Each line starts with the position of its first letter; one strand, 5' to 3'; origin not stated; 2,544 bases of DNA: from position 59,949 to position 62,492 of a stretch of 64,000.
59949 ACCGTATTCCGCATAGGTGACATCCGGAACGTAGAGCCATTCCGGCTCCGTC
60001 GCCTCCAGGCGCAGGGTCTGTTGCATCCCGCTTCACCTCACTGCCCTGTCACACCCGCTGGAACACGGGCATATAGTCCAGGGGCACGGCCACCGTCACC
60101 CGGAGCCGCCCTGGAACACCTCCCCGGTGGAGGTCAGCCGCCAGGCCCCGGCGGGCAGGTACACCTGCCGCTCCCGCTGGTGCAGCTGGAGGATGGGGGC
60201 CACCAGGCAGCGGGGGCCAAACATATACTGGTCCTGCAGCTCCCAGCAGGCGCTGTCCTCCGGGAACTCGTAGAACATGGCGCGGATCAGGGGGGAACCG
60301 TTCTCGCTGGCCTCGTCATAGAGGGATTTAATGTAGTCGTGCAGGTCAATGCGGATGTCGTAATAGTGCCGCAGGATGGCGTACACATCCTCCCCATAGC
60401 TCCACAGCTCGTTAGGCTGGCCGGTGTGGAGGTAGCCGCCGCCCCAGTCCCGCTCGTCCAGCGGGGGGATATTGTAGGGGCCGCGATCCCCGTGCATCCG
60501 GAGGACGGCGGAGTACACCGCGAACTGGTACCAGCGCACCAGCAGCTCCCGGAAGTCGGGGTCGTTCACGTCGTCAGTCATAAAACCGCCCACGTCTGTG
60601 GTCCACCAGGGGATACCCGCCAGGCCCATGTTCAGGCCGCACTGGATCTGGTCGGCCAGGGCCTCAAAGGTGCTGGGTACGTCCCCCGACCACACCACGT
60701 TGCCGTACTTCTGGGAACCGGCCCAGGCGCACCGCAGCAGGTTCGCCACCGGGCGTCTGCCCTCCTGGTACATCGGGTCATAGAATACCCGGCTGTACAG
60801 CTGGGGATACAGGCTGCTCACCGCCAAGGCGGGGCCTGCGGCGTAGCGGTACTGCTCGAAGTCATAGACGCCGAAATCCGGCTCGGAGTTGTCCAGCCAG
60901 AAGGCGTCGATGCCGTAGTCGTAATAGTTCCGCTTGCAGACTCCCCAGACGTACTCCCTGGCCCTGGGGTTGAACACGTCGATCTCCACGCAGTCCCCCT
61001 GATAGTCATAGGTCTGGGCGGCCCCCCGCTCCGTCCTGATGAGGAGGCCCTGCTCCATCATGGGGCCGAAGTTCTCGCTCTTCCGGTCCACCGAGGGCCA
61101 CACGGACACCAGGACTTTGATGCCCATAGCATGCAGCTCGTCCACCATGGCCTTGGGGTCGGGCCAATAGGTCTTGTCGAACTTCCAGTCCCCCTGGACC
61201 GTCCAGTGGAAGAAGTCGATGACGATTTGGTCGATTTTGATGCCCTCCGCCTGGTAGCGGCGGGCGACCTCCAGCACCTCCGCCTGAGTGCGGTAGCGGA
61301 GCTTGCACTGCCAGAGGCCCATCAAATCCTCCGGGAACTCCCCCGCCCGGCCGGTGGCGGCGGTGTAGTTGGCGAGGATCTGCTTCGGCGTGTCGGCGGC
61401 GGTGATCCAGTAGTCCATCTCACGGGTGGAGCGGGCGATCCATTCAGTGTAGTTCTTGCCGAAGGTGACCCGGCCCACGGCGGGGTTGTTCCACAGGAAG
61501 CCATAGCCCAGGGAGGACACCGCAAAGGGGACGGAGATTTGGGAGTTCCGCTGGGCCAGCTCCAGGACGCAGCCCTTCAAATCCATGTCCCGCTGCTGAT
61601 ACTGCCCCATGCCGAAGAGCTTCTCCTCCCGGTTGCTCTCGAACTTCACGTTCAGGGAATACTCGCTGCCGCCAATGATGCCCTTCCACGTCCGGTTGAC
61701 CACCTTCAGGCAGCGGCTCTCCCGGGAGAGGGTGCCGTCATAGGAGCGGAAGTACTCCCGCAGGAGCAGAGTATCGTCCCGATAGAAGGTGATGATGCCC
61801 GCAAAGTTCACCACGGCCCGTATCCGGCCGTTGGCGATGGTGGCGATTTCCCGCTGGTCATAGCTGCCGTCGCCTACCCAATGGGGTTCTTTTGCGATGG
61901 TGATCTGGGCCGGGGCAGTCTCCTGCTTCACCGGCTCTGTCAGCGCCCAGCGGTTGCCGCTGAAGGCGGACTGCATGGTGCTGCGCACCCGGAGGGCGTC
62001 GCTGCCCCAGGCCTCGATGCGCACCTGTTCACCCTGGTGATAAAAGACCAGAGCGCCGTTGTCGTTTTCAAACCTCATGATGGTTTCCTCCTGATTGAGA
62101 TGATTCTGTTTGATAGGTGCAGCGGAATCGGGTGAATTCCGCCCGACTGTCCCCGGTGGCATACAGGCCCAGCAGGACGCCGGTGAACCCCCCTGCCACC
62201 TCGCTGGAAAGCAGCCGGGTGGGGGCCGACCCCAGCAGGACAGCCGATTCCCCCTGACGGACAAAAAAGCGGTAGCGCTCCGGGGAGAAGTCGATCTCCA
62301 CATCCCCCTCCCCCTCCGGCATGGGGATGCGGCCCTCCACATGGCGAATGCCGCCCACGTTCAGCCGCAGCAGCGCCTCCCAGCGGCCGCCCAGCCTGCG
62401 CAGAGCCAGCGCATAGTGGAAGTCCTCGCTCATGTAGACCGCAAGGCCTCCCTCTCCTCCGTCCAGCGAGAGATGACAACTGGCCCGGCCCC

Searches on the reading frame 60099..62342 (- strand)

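Call 58: search_protein_families(library=pfam, proteins=[window:60099-62342:-], max_evalue=0.00001)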
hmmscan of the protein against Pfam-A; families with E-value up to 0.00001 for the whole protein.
window:60099-62342:- (748 aa): 3 families
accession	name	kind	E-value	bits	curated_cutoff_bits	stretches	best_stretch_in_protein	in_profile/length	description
PF01055.32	Glyco_hydro_31_2nd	-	5.9e-73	246.5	23.5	1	340-673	8-327/328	Glycosyl hydrolases family 31 TIM-barrel domain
PF21365.3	Glyco_hydro_31_3rd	-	2.1e-18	67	24.4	1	682-746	1-65/87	Glycosyl hydrolase family 31 C-terminal domain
PF13802.12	Gal_mutarotas_2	-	1.2e-06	29.4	27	1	107-288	2-179/184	Glycosyl hydrolase 31 N-terminal galactose mutarotase-like domain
